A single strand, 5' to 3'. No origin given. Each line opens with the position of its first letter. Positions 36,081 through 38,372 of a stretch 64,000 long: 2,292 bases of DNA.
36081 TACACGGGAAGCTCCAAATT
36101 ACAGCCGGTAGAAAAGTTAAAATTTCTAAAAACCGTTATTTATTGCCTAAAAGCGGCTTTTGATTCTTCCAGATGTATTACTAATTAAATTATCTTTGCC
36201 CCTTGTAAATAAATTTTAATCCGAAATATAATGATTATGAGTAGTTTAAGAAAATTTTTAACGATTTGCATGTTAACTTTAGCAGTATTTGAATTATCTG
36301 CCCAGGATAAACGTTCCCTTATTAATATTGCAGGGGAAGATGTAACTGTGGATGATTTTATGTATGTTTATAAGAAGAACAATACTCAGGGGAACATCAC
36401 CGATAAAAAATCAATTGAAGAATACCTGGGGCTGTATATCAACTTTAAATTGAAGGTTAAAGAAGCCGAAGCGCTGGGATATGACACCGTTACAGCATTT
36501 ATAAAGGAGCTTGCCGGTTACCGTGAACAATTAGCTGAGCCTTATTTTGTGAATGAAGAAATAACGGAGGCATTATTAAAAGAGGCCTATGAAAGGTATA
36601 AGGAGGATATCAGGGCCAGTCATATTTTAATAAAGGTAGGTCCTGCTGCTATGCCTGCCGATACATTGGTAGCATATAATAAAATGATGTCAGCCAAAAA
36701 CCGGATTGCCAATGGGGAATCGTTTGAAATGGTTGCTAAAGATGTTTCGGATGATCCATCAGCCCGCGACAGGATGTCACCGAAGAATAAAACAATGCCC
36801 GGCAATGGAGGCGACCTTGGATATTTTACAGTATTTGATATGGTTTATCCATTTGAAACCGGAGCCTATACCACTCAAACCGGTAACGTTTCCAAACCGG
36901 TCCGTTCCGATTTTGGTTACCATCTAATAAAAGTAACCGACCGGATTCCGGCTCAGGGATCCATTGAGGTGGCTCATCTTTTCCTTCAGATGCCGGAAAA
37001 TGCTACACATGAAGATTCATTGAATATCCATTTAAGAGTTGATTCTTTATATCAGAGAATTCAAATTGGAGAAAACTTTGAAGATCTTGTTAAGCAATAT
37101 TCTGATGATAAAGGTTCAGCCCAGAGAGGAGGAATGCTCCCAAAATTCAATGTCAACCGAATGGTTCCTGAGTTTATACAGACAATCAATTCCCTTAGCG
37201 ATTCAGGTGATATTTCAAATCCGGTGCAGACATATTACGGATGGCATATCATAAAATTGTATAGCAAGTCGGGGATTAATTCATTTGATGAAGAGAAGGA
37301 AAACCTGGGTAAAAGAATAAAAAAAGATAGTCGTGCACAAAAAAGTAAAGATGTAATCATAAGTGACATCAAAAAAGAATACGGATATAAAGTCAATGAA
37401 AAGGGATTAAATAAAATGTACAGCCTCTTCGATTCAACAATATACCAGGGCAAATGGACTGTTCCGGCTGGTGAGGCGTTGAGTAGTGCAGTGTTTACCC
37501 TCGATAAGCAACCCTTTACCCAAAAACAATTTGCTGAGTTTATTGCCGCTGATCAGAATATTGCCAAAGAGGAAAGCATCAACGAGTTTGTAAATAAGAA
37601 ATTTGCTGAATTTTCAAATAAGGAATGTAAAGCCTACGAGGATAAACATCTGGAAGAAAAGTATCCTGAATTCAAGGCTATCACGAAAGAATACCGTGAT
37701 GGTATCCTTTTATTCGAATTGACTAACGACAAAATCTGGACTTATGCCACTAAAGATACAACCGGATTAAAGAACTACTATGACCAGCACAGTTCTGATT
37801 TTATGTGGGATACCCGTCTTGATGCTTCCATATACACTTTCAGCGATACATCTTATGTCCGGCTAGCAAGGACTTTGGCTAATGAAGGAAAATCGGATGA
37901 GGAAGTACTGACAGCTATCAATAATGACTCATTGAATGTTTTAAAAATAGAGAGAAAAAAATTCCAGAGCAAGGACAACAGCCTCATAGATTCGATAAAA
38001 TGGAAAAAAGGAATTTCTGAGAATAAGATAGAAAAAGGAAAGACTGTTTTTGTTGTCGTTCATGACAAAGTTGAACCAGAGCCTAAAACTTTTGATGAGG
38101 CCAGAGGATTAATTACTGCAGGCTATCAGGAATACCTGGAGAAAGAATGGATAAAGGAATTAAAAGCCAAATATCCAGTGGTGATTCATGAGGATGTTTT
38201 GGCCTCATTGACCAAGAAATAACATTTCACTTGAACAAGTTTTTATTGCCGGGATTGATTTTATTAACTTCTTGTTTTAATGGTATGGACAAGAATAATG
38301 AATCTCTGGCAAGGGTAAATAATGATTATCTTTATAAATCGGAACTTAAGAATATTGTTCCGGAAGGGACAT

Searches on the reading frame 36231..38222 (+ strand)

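Call 18: search_protein_families(library=ncbifam, proteins=[window:36231-38222:+])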
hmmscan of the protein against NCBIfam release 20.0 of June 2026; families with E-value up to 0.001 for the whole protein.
window:36231-38222:+ (663 aa): 8 families
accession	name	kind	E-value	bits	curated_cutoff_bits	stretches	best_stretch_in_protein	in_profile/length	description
NF002827.0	PRK03002.1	equivalog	2.1e-39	135.3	343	2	274-399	154-279/285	peptidylprolyl isomerase PrsA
NF002824.0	PRK02998.1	subfamily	5.2e-39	134.3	360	2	275-399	153-279/283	peptidylprolyl isomerase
NF002846.0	PRK03095.1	equivalog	7e-39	134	361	2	95-243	104-226/287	peptidylprolyl isomerase PrsA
NF000809.0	PRK00059.1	equivalog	1.9e-33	116.3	303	2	265-393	205-335/336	peptidylprolyl isomerase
NF008038.0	PRK10770.1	equivalog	5.6e-25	88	394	2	192-357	227-394/431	peptidylprolyl isomerase SurA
NF003356.0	PRK04405.1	subfamily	5.1e-16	58.6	339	2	275-402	163-293/299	peptidylprolyl isomerase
NF011969.0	PRK15441.1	equivalog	2.1e-14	53.7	127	2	272-344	20-90/93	peptidylprolyl isomerase PpiC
TIGR02933.1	nifM_nitrog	equivalog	3.8e-08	33.5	168.2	1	248-341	127-215/256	nitrogen fixation protein NifM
